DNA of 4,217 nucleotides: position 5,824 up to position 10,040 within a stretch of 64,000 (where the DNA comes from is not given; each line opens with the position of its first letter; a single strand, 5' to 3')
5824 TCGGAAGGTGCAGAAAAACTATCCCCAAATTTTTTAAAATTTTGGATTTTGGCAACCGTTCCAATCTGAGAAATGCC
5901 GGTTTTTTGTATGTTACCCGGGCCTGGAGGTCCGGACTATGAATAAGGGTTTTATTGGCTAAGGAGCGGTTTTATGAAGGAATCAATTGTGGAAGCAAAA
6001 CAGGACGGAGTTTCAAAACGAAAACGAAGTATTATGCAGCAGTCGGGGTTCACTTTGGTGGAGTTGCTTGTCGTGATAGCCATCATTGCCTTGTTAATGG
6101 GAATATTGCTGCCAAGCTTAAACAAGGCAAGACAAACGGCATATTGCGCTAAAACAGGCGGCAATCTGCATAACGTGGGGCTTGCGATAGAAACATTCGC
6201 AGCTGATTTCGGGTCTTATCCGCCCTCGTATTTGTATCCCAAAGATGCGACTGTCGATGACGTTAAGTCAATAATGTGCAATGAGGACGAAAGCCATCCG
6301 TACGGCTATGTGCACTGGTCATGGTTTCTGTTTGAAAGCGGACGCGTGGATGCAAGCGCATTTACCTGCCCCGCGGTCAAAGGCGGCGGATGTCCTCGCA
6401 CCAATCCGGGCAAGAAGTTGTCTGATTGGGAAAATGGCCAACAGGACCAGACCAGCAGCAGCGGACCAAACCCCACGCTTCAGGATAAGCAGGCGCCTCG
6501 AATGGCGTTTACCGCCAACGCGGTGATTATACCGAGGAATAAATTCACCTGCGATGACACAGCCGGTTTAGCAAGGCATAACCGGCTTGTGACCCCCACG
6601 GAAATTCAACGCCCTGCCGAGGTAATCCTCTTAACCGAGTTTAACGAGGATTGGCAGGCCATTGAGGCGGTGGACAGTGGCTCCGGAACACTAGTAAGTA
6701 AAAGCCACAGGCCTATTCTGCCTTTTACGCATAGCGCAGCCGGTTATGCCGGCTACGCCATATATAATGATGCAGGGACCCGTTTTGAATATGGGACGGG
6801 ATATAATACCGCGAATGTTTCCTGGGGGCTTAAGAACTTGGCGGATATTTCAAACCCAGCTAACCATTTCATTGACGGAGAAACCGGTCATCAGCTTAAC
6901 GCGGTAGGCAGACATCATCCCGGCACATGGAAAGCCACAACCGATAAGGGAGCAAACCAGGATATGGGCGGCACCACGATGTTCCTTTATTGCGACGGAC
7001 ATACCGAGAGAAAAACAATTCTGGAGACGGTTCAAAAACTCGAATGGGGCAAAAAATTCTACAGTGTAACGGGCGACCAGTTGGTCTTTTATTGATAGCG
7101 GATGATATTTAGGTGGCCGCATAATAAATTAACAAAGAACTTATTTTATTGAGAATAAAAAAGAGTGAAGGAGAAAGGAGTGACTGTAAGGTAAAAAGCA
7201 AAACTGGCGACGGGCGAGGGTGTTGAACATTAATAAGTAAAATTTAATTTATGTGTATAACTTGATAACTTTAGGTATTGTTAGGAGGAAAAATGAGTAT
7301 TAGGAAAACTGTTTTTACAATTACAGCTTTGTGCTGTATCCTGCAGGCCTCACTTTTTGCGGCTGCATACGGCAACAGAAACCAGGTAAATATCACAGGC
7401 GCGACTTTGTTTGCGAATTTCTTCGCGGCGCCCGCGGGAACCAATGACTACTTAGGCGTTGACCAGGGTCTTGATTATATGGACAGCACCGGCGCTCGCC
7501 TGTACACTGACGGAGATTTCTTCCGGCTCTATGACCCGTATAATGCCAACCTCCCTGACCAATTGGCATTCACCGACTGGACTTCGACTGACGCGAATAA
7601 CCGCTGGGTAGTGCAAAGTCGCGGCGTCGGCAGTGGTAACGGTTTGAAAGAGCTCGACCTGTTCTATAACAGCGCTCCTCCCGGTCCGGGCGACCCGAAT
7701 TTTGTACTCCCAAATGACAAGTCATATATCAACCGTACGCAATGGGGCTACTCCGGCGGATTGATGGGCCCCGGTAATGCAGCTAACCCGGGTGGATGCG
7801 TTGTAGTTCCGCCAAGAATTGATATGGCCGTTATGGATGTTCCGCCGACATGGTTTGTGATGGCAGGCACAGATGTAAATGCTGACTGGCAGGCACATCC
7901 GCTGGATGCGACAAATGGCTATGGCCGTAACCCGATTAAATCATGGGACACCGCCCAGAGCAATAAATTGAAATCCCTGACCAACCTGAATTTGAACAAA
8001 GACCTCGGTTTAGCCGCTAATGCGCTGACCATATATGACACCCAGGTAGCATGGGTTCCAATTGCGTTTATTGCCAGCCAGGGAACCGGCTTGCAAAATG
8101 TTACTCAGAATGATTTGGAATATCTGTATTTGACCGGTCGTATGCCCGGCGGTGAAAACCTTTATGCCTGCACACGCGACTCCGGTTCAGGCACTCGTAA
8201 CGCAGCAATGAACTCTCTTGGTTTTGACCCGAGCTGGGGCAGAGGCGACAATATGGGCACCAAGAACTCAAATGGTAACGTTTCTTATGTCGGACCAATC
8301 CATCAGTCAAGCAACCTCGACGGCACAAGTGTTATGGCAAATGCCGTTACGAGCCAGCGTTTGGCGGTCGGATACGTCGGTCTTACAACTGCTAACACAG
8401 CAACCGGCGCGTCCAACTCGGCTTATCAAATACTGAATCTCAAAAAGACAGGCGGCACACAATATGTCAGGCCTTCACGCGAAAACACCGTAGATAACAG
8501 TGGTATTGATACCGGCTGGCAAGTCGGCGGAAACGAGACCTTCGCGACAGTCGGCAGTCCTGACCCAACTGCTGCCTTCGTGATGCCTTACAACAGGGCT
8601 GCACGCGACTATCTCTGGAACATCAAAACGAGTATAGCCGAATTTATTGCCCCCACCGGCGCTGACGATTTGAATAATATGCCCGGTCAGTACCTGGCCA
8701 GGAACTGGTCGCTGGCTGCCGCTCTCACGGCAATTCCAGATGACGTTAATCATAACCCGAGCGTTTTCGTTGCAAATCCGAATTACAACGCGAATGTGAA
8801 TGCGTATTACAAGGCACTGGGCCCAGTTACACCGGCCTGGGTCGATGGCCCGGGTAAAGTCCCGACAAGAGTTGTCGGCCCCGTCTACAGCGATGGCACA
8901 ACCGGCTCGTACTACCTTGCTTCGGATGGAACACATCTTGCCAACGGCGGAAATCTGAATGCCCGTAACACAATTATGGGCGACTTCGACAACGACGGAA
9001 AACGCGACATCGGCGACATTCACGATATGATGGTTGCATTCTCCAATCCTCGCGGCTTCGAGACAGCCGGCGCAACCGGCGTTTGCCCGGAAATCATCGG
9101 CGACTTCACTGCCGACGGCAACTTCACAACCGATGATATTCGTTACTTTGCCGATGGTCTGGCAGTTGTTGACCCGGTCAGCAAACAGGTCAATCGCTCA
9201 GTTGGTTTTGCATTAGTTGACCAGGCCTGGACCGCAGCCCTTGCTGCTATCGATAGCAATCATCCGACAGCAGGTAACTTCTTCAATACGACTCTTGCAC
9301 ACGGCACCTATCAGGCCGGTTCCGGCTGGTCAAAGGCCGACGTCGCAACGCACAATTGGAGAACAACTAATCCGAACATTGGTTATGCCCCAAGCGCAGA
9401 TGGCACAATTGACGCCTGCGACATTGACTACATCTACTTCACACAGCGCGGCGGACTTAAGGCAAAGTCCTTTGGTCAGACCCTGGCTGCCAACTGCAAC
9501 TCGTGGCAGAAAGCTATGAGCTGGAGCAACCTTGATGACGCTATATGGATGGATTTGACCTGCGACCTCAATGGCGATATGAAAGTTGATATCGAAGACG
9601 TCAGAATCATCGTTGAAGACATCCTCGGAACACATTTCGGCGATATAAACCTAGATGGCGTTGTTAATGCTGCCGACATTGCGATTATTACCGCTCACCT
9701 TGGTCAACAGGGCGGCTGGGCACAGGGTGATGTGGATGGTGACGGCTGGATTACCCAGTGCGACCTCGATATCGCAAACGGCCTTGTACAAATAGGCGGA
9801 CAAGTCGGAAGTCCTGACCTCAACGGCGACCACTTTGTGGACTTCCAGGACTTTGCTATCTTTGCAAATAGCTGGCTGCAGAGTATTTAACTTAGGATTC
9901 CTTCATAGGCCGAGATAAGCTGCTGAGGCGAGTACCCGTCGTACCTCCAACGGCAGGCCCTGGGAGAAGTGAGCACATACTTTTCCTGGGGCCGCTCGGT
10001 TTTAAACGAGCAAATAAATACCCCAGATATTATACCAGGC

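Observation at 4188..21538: The 17.2-kb Pho-regulon segment is bracketed by 120-bp direct repeats made of the 5' half of tRNA-Arg(UCU) plus its promoter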

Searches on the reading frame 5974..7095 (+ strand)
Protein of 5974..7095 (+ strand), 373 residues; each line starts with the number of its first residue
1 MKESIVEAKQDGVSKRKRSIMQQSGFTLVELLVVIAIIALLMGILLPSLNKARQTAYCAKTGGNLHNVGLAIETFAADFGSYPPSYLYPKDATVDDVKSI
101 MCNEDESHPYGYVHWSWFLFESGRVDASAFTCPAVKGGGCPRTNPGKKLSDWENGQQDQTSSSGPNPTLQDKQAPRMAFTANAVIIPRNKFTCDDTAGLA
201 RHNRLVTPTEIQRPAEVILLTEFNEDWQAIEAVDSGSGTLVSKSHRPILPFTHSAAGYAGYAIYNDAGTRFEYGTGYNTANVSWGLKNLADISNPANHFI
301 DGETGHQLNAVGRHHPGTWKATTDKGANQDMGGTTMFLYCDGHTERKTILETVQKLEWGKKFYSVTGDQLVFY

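Call 7: search_protein_families(library=pfam, proteins=[window:5974-7095:+])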
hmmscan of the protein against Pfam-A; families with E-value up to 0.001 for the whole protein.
window:5974-7095:+ (373 aa): 1 family
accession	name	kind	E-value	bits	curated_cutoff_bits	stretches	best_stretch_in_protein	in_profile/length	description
PF07963.17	N_methyl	-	1.2e-07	31.4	21.2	1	21-46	2-27/27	Prokaryotic N-terminal methylation motif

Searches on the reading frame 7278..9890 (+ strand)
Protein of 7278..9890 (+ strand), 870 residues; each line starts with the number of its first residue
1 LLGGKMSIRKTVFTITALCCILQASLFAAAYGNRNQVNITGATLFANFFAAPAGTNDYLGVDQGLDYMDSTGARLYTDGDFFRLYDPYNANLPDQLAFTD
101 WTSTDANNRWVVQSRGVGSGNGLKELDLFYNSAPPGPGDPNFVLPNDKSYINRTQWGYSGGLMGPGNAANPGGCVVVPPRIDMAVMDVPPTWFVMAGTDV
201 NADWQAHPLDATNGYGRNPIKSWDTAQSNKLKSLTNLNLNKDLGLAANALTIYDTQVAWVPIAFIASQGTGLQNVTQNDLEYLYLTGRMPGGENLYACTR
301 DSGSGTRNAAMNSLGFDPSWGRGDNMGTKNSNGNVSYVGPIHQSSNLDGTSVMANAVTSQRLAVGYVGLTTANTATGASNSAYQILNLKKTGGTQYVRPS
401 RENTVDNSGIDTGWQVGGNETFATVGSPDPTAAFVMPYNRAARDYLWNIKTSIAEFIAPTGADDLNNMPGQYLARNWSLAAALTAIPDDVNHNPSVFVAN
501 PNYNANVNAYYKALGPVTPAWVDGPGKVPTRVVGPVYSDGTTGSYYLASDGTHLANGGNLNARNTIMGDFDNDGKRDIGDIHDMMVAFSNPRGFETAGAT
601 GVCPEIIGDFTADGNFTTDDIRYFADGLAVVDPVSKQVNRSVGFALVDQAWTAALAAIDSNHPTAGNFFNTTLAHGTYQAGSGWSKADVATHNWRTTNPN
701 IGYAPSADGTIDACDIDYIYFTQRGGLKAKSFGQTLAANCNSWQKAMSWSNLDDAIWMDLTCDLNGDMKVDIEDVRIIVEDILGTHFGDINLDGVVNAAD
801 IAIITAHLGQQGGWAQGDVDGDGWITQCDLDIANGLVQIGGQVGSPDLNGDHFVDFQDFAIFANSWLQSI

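Call 7: search_protein_families(library=pfam, proteins=[window:7278-9890:+])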
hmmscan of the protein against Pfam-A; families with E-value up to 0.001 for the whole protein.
window:7278-9890:+ (870 aa): 1 family
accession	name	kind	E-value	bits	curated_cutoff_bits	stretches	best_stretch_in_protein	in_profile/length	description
PF00404.24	Dockerin_1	-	4.4e-07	30.4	22.9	1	788-832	2-51/57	Dockerin type I domain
